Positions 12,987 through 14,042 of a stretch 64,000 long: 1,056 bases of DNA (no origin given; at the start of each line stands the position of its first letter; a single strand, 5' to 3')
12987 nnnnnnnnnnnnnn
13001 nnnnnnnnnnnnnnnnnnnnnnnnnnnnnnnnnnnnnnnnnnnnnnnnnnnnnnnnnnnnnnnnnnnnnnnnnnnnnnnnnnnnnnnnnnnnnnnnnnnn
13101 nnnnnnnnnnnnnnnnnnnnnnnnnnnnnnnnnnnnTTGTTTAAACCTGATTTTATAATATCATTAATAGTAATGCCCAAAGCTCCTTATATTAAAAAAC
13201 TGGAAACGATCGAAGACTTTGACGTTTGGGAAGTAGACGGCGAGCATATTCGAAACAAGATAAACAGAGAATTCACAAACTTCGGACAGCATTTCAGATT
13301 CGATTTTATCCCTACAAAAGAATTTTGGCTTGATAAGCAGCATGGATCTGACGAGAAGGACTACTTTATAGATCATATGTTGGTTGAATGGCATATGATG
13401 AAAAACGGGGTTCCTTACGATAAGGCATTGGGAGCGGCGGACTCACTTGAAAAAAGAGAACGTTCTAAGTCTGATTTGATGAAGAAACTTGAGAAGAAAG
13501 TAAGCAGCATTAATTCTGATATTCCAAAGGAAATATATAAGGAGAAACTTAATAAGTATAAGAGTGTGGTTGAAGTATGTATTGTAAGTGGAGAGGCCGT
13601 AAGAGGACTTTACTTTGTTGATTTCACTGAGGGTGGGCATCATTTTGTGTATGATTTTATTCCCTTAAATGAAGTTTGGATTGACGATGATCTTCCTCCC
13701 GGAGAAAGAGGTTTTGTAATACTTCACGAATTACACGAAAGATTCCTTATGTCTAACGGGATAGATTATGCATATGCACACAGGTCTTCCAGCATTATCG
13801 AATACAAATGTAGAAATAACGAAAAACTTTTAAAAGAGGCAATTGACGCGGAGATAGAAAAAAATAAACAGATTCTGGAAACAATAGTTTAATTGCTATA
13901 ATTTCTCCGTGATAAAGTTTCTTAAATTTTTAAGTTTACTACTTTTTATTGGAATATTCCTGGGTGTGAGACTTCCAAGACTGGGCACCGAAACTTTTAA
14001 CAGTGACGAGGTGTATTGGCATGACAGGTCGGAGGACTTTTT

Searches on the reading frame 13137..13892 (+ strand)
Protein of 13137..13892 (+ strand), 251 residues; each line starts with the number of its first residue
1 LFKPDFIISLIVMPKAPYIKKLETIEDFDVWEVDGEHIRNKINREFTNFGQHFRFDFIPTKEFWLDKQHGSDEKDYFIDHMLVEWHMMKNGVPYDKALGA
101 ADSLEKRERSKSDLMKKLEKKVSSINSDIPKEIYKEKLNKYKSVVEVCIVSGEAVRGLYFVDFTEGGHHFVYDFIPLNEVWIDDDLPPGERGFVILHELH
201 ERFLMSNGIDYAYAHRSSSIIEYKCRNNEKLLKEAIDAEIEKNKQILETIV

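Call 6: search_protein_families(library=ncbifam, proteins=[window:13137-13892:+])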
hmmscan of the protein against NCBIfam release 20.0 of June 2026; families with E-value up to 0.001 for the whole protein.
window:13137-13892:+ (251 aa): 0 families

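Call 21: search_protein_families(library=pfam, max_evalue=1, proteins=[window:13137-13892:+])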
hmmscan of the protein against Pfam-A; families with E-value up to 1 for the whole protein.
window:13137-13892:+ (251 aa): 2 families
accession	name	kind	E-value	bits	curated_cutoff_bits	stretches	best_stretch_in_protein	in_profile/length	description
PF09403.15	FadA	-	0.094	13.6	28.5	1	96-145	26-75/99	Adhesion protein FadA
PF06114.19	Peptidase_M78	-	0.1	12.8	22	1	169-201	20-52/123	IrrE N-terminal-like domain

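Call 22: search_protein_families(library=phrogs, max_evalue=1, proteins=[window:13137-13892:+])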
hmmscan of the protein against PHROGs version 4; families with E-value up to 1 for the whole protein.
window:13137-13892:+ (251 aa): 0 families

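Call 46: find_homologous_proteins(query=window:13173-13892:+)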
Query window:13173-13892:+ (239 aa): 1797 proteins with E <= 0.001 among 2061 candidates; the best 120 are listed.
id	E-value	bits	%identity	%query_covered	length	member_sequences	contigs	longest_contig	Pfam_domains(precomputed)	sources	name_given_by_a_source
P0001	3.6e-146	503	91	100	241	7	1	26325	-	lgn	-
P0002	2.2e-140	484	89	100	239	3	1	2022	-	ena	-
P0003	1.9e-137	475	88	100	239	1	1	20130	-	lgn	-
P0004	2.2e-132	458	84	100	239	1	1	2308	-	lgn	-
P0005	1.2e-125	436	79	100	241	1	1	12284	-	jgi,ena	-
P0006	1.1e-124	433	79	100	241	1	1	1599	-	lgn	-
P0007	3.7e-124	431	79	100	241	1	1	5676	-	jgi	-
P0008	2.7e-123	428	77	100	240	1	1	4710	-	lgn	-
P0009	2.9e-97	343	63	100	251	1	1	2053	-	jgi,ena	-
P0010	1.8e-94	334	60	98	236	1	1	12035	-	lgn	-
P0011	2.3e-94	334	60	99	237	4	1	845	-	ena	-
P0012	2.4e-94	334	61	98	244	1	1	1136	-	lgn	-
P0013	5.3e-94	333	60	100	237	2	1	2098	-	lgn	-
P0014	1.6e-93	331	58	99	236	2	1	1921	-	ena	-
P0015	4.4e-93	330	60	96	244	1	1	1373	-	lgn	-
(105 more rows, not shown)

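Call 47: find_encoding_contigs(protein=P0001, flank=5000, max_places=4)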
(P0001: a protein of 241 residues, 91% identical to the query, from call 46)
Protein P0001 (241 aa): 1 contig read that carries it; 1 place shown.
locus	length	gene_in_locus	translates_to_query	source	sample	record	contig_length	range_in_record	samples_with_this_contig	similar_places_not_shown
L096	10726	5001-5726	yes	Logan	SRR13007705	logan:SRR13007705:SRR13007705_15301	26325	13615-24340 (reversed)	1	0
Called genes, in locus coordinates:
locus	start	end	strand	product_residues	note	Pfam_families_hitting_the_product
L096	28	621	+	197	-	PF04307:YdjM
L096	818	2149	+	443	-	PF01546:Peptidase_M20, PF07687:M20_dimer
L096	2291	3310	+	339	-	PF00579:tRNA-synt_1b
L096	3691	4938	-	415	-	PF05977:MFS_3 (weak), PF07690:MFS_1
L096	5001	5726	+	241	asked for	-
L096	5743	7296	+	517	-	-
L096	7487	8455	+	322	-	PF12705:PDDEXK_1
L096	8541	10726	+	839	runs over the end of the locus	PF00690:Cation_ATPase_N, PF00122:E1-E2_ATPase, PF00702:Hydrolase, PF13246:Cation_ATPase, PF00689:Cation_ATPase_C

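Call 48: find_encoding_contigs(protein=P0003, flank=5000, max_places=4)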
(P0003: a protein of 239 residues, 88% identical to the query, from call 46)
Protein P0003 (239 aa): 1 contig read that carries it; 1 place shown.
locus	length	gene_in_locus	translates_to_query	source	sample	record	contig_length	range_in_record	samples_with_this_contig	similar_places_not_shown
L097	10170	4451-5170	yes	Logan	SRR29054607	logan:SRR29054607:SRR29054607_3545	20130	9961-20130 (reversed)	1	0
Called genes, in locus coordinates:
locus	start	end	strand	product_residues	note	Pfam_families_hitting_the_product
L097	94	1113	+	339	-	PF00579:tRNA-synt_1b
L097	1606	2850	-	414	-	PF00817:IMS, PF11799:IMS_C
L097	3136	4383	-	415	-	PF05977:MFS_3, PF07690:MFS_1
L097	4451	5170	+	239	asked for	-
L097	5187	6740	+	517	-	-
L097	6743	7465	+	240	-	PF08713:DNA_alkylation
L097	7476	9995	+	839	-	PF00690:Cation_ATPase_N, PF00122:E1-E2_ATPase, PF00702:Hydrolase, PF13246:Cation_ATPase, PF00689:Cation_ATPase_C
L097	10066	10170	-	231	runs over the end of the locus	PF03734:YkuD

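Call 49: find_encoding_contigs(protein=P0005, flank=5000, max_places=4)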
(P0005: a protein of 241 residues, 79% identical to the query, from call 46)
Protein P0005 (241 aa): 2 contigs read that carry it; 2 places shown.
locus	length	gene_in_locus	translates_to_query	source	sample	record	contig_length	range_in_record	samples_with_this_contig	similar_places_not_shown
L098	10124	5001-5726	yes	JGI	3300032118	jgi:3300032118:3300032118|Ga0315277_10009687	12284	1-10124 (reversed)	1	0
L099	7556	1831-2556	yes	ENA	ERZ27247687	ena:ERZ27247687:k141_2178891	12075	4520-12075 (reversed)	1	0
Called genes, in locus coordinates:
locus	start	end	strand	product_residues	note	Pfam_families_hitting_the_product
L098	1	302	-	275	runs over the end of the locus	PF09863:DUF2090 (weak), PF01791:DeoC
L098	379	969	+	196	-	PF04307:YdjM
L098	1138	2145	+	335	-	PF00579:tRNA-synt_1b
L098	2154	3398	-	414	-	PF00817:IMS, PF11799:IMS_C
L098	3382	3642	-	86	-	-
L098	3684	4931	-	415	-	PF05977:MFS_3, PF07690:MFS_1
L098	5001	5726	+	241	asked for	-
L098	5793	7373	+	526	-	-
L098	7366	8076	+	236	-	PF08713:DNA_alkylation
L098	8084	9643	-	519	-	-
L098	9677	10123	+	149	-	?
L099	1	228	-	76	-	?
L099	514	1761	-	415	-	PF05977:MFS_3, PF07690:MFS_1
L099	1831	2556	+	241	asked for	-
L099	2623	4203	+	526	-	-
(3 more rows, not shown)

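Call 80: search_protein_families(library=pfam, max_evalue=0.01, proteins=[L097:1606-2850:-])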
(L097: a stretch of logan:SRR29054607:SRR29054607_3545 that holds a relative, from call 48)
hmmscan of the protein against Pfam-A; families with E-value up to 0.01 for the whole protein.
L097:1606-2850:- (414 aa): 2 families
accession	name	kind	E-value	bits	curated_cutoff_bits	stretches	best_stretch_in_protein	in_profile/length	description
PF00817.25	IMS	-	1.9e-39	135.4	23.2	1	19-168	1-148/148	impB/mucB/samB family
PF11799.13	IMS_C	-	3.6e-11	43.9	20.7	1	253-360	1-99/109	impB/mucB/samB family C-terminal domain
